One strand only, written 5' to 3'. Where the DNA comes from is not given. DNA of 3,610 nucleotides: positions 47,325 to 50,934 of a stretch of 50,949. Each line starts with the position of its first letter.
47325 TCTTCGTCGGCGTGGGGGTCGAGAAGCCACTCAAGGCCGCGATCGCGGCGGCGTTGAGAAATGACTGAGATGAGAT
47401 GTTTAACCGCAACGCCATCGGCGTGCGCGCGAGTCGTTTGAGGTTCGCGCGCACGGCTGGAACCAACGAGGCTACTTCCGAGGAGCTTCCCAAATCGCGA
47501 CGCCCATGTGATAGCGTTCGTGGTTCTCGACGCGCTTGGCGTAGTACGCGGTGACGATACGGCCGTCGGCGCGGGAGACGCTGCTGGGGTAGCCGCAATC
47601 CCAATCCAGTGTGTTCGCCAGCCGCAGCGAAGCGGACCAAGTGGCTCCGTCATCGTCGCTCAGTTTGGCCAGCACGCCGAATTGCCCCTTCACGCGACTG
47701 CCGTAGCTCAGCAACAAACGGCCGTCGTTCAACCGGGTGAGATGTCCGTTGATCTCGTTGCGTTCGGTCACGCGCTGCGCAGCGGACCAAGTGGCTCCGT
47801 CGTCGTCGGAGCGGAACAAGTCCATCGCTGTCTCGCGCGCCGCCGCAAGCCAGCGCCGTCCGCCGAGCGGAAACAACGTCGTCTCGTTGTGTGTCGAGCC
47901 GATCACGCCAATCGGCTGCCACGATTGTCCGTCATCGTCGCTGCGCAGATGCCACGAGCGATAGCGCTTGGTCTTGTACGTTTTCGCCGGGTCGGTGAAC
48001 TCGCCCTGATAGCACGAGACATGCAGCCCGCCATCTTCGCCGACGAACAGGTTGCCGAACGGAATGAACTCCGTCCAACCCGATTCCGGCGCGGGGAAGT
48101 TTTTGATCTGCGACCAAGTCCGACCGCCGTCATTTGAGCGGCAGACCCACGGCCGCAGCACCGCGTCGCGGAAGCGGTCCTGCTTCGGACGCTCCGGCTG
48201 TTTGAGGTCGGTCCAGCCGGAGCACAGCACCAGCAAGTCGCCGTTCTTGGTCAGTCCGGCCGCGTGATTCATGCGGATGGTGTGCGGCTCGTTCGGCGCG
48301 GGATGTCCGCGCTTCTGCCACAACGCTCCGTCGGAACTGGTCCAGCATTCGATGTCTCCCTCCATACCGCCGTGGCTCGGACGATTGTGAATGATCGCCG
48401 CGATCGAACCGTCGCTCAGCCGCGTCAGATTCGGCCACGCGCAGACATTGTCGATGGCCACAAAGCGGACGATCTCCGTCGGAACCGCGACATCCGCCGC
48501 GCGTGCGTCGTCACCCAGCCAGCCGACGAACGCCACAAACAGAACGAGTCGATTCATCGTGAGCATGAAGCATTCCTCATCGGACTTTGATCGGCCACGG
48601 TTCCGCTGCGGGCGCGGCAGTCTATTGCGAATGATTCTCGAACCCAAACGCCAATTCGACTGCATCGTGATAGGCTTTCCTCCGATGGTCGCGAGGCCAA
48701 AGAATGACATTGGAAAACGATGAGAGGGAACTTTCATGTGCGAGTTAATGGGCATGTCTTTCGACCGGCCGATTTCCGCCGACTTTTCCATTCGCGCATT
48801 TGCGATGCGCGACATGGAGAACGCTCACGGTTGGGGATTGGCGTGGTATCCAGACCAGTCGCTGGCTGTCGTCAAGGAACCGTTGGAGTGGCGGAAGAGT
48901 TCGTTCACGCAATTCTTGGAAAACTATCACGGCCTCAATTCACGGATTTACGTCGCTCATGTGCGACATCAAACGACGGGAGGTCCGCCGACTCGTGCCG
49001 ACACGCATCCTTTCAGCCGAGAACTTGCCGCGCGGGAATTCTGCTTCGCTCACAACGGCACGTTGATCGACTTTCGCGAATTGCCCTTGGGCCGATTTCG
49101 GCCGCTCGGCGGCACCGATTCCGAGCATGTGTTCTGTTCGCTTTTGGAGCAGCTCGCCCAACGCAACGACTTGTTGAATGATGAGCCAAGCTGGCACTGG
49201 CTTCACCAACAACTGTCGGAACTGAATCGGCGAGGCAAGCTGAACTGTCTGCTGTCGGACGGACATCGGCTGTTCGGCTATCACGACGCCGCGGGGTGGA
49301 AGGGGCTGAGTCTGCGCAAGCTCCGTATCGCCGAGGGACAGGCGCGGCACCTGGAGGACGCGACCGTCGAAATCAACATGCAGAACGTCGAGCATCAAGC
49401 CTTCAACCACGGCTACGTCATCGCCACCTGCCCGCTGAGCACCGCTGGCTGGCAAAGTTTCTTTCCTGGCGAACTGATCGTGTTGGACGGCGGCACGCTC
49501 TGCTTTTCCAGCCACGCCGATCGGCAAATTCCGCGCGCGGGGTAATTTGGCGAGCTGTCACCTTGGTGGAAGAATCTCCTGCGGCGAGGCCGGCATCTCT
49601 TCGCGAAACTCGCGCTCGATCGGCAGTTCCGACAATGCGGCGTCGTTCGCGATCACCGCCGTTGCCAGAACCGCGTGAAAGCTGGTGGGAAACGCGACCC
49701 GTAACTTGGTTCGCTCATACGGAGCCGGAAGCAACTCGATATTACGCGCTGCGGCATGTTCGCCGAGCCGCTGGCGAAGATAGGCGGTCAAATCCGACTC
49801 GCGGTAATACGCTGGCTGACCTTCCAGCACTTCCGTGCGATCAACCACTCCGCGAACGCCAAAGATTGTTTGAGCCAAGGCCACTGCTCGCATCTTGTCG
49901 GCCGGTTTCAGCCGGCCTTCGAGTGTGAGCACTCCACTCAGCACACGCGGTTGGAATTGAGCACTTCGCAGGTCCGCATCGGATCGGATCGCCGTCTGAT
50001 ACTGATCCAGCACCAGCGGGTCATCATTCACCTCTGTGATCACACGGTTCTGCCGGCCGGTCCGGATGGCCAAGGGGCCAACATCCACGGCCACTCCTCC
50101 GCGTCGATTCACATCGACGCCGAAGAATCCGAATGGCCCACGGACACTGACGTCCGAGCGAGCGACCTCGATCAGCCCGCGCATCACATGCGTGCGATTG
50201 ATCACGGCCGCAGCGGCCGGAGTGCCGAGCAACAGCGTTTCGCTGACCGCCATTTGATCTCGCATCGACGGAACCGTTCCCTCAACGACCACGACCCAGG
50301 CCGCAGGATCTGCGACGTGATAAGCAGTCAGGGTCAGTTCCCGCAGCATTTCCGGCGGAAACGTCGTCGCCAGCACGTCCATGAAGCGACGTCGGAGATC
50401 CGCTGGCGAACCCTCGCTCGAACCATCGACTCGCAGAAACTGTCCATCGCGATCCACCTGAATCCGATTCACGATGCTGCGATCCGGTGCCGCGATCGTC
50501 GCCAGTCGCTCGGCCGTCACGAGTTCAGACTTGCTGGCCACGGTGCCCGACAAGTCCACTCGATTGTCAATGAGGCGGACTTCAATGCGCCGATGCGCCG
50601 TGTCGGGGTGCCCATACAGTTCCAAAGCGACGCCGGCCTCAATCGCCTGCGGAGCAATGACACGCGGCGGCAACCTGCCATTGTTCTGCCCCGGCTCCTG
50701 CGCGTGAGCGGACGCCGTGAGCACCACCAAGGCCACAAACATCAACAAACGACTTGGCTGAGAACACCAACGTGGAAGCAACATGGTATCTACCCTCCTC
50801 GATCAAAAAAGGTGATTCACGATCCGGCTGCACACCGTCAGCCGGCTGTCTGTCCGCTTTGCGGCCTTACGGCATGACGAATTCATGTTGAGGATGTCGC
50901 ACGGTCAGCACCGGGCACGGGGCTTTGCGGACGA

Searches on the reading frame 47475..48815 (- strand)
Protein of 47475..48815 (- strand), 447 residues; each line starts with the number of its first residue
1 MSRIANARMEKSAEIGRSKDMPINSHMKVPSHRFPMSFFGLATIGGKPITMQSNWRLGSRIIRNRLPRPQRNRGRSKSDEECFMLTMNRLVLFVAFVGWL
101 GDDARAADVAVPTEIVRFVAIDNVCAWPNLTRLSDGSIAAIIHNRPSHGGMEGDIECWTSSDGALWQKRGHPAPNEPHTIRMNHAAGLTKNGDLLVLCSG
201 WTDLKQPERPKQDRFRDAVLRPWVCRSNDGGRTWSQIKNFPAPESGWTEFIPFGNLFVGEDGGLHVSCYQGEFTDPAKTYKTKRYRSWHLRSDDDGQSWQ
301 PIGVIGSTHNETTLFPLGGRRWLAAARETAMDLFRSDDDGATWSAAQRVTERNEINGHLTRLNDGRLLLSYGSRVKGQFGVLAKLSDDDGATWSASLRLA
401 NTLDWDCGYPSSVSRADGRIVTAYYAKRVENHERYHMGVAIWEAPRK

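Call 7: search_protein_families(library=pfam, proteins=[window:47475-48815:-], max_evalue=0.01)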
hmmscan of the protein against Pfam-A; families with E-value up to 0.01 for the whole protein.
window:47475-48815:- (447 aa): 4 families
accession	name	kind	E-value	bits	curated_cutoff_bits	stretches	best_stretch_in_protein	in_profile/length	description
PF13088.12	BNR_2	-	3.4e-21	76.3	31.4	1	221-420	84-275/277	BNR repeat-like domain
PF02012.26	BNR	-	1.7e-08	33.6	27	0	334-344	1-11/12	BNR/Asp-box repeat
PF13859.12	BNR_3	-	1.4e-06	28.4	27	1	128-300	2-164/308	BNR repeat-like domain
PF15902.12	Sortilin-Vps10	-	6.5e-06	25.6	33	1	290-434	4-146/446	Sortilin, neurotensin receptor 3,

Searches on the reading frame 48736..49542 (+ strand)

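Call 7: search_protein_families(library=pfam, proteins=[window:48736-49542:+], max_evalue=0.01)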
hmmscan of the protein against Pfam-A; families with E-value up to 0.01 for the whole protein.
window:48736-49542:+ (269 aa): 2 families
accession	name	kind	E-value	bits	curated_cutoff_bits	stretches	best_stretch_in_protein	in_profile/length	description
PF13230.11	GATase_4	-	9.1e-62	208.9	23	1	1-258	1-256/272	Glutamine amidotransferases class-II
PF13522.11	GATase_6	-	7.6e-06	26.4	27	1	68-141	9-81/130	Glutamine amidotransferase domain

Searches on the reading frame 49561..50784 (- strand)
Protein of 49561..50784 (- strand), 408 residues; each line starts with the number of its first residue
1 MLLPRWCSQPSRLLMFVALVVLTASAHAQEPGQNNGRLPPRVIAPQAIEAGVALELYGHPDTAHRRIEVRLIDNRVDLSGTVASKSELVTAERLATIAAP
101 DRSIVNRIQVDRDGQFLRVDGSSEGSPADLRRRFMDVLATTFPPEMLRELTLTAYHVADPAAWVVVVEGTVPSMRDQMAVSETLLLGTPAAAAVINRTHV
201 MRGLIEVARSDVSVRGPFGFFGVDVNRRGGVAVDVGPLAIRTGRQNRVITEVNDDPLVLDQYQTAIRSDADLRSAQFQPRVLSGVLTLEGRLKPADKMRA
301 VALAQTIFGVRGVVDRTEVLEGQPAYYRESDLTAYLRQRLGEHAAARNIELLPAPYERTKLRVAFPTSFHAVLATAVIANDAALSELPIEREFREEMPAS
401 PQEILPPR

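Call 7: search_protein_families(library=pfam, proteins=[window:49561-50784:-], max_evalue=0.01)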
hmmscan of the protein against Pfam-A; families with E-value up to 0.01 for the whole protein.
window:49561-50784:- (408 aa): 1 family
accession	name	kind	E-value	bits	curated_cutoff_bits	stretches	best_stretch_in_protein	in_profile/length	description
PF04972.22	BON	-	4.2e-11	43.4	27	2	49-111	6-68/69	BON domain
